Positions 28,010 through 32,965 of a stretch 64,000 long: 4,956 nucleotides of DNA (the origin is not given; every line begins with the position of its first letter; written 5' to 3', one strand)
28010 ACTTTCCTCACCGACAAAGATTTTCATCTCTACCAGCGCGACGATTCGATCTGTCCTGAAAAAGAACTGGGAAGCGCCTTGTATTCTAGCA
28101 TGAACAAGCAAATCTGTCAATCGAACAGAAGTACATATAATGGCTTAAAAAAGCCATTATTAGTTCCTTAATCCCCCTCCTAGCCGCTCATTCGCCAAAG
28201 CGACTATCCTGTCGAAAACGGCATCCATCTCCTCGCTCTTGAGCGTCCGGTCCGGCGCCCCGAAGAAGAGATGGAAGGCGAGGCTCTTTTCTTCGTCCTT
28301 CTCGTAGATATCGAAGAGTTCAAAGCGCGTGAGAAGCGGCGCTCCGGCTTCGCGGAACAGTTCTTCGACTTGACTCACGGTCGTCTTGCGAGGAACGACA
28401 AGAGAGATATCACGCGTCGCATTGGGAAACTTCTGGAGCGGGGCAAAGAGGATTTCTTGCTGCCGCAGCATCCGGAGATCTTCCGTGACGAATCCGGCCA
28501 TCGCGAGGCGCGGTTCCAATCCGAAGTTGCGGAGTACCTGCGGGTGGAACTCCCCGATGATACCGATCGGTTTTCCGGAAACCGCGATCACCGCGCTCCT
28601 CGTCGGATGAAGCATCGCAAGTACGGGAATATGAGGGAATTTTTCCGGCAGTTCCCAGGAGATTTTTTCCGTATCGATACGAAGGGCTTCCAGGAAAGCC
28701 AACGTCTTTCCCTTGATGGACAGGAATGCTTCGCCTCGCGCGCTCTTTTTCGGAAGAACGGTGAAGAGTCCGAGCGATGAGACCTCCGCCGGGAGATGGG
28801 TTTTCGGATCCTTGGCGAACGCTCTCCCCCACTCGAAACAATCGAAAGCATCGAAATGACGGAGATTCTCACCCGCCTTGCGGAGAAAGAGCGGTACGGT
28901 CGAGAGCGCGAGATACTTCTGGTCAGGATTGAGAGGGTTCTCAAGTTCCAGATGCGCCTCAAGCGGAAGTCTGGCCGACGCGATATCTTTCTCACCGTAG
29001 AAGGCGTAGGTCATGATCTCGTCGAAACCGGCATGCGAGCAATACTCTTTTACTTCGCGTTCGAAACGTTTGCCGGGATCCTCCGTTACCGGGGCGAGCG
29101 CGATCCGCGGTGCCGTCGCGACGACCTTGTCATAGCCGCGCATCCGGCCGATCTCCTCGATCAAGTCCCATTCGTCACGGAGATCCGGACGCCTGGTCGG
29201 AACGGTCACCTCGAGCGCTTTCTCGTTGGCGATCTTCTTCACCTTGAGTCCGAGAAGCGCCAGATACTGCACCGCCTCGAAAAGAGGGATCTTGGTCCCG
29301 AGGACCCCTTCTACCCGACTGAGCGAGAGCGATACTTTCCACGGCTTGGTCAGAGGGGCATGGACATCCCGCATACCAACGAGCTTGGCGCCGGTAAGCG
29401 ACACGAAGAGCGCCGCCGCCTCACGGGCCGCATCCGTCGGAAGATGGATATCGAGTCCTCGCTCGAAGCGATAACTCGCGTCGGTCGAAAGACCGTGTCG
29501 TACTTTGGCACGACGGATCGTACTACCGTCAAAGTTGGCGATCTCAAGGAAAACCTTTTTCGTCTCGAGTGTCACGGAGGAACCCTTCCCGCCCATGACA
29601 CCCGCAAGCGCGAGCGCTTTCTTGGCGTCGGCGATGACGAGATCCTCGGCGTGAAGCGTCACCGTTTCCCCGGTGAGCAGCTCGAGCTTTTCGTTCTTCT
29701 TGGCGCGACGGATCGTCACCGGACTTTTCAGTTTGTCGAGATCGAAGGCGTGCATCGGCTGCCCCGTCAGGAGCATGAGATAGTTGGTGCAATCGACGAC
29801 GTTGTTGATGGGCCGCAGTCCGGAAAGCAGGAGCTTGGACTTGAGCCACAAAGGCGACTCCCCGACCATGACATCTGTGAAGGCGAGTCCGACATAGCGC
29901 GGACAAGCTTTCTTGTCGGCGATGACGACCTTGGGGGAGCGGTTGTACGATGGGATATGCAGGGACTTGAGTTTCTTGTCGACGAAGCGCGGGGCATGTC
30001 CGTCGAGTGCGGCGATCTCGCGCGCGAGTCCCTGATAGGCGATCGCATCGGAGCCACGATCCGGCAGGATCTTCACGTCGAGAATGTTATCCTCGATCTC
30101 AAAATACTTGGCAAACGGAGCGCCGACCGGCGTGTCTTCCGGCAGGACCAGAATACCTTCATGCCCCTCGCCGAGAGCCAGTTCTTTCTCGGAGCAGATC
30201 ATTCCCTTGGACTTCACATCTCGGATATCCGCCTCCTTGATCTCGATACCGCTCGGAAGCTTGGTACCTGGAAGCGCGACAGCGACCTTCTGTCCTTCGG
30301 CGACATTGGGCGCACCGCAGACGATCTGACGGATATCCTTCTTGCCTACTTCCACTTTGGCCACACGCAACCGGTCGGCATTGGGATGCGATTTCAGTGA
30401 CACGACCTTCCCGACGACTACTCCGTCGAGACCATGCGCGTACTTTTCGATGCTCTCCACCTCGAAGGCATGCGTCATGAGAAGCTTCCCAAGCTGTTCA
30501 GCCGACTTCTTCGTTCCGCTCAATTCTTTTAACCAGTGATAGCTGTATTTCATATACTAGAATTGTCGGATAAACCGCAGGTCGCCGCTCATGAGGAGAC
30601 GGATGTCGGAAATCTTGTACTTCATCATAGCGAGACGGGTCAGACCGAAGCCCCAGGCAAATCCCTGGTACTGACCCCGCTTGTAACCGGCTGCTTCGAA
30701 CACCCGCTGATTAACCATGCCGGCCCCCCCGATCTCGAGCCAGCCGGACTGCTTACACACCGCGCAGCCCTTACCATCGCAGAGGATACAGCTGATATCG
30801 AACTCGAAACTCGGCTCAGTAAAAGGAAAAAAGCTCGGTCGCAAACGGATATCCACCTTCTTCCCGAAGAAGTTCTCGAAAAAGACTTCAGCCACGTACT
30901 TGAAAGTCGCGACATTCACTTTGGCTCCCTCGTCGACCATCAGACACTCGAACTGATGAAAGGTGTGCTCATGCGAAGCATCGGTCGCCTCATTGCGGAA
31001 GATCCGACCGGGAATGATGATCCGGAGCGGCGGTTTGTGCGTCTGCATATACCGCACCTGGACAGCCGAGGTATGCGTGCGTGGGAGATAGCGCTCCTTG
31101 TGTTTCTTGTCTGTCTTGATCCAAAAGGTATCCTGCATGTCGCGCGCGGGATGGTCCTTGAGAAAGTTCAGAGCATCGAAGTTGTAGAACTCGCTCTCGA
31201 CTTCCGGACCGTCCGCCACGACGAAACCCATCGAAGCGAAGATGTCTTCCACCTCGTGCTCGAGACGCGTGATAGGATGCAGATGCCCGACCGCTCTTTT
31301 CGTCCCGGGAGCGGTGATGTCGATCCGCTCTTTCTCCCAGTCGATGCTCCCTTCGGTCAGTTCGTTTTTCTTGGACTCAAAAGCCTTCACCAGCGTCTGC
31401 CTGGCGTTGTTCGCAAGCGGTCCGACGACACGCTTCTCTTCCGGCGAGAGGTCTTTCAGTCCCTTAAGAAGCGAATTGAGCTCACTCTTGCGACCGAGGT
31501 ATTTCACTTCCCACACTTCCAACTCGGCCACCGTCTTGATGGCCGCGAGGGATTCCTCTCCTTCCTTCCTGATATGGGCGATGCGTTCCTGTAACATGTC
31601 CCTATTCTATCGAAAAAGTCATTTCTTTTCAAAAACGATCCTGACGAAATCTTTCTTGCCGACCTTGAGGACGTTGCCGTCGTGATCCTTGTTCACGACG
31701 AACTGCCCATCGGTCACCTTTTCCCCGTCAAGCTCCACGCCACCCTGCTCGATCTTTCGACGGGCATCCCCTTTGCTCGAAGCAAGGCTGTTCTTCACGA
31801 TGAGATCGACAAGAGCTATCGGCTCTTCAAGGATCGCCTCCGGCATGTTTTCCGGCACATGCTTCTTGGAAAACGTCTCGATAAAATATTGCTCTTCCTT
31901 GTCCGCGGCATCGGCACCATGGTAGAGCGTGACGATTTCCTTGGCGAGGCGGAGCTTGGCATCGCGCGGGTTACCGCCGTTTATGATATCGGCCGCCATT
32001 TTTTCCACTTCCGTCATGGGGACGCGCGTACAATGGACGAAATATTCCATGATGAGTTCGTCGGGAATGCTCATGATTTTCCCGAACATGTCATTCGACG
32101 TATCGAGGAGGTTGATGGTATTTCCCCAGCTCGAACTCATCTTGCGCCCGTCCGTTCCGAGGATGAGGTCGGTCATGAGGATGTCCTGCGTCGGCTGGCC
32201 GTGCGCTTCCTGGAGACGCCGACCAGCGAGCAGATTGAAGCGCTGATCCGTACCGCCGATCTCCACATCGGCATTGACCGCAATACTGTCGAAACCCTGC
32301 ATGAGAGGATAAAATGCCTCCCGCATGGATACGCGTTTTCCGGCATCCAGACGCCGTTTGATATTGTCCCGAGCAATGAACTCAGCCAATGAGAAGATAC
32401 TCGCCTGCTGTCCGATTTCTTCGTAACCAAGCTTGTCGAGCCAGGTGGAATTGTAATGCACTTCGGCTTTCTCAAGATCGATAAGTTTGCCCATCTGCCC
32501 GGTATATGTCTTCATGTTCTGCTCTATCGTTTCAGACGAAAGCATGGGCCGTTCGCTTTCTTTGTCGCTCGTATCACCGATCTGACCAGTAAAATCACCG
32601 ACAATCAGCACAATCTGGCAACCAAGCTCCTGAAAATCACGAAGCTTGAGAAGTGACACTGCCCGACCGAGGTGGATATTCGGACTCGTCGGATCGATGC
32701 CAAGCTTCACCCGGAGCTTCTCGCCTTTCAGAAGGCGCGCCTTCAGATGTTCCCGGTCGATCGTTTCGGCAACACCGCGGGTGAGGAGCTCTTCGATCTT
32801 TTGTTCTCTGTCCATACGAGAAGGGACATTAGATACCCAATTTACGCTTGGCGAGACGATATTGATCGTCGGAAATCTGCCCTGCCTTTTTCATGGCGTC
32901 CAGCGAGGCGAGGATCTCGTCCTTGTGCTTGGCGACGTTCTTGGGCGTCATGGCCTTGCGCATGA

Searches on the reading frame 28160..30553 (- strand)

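Call 6: search_protein_families(library=pfam, proteins=[window:28160-30553:-], max_evalue=0.001)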
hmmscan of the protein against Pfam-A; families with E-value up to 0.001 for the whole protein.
window:28160-30553:- (797 aa): 5 families
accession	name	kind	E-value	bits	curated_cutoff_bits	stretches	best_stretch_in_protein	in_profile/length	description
PF03483.22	B3_4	-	7.4e-64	215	29.3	1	216-387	1-173/174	B3/4 domain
PF17759.6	tRNA_synthFbeta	-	1.6e-32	113.2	22.4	1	479-686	3-210/214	Phenylalanyl tRNA synthetase beta chain CLM domain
PF01588.26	tRNA_bind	-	1.7e-21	76.5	27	1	45-145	1-95/96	Putative tRNA binding domain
PF03147.19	FDX-ACB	-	6e-21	75.1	31.1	1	708-796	2-94/94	Ferredoxin-fold anticodon binding domain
PF03484.21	B5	-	2.6e-18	66.4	28.6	1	407-474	1-67/67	tRNA synthetase B5 domain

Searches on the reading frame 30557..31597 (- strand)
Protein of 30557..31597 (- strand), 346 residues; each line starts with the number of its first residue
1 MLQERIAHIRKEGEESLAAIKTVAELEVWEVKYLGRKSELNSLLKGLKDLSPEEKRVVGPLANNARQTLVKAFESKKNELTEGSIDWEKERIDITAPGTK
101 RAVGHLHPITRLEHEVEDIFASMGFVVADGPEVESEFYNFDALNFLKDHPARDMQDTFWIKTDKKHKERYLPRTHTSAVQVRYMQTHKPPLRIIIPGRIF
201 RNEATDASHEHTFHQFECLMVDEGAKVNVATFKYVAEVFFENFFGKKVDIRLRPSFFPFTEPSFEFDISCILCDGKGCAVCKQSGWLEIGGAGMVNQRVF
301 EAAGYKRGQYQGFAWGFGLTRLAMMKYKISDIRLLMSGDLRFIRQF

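Call 6: search_protein_families(library=pfam, proteins=[window:30557-31597:-], max_evalue=0.001)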
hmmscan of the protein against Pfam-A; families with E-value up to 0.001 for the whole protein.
window:30557-31597:- (346 aa): 2 families
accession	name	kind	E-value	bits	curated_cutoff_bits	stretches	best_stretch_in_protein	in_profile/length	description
PF01409.25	tRNA-synt_2d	-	4.4e-98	328.1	19.8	1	92-346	2-246/246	tRNA synthetases class II core domain (F)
PF02912.23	Phe_tRNA-synt_N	-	1.6e-18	66.8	22.3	1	22-82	2-62/69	Aminoacyl tRNA synthetase class II, N-terminal domain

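Call 56: find_homologous_proteins(query=window:30557-31597:-, max_evalue=1e-50)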
Query window:30557-31597:- (346 aa): 7994 proteins with E <= 1e-50 among 8000 candidates; the best 120 are listed.
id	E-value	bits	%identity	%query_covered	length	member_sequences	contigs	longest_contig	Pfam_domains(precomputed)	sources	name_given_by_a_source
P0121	7.6e-191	651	81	100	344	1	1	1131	PF01409.26,PF02912.24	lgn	-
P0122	1.7e-189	647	79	100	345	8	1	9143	PF01409.26,PF02912.24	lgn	-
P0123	6.0e-189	645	79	100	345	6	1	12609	PF01409.26,PF02912.24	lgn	-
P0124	8.1e-189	645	78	100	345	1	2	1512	PF01409.26,PF02912.24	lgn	-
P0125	1.9e-187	640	78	100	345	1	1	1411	PF01409.26,PF02912.24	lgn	-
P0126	2.2e-187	640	78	100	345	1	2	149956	PF01409.26,PF02912.24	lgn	-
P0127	2.7e-187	640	78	100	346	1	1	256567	PF01409.26,PF02912.24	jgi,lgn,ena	-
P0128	7.7e-187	638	77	100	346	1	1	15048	PF01409.26,PF02912.24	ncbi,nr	ncbi:MAG: phenylalanine--tRNA ligase subunit alpha [Candidatus Moranbacteria bacterium]|nr:phenylala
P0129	9.4e-187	638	77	100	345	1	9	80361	PF01409.26,PF02912.24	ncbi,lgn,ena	-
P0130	1.5e-186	637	77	100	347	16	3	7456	PF01409.26,PF02912.24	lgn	-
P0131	2.5e-186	637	79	100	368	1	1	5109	PF01409.26,PF02912.24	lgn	-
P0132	3.9e-186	636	79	100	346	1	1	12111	PF01409.26,PF02912.24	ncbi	-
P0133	4.5e-186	636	77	100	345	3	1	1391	PF01409.26,PF02912.24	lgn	-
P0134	5.8e-186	635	78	100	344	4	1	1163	PF01409.26,PF02912.24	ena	-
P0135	8.7e-186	635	78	100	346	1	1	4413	PF01409.26,PF02912.24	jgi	-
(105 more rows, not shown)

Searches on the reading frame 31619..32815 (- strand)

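Call 6: search_protein_families(library=pfam, proteins=[window:31619-32815:-], max_evalue=0.001)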
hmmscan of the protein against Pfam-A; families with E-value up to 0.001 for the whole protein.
window:31619-32815:- (398 aa): 4 families
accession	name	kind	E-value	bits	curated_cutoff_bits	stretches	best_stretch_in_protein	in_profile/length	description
PF00579.31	tRNA-synt_1b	-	1.3e-65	222.1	21.1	1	31-315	3-291/292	tRNA synthetases class I (W and Y)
PF22421.1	SYY_C-terminal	-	2.8e-11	43.6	27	1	322-391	7-81/83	Tyrosine--tRNA ligase SYY-like C-terminal domain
PF01479.30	S4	-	3e-05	24.1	22.8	1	336-376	4-44/48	S4 domain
PF00133.28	tRNA-synt_1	-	0.00053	19.3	22.7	1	182-241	329-391/414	tRNA synthetases class I (I, L, M and V)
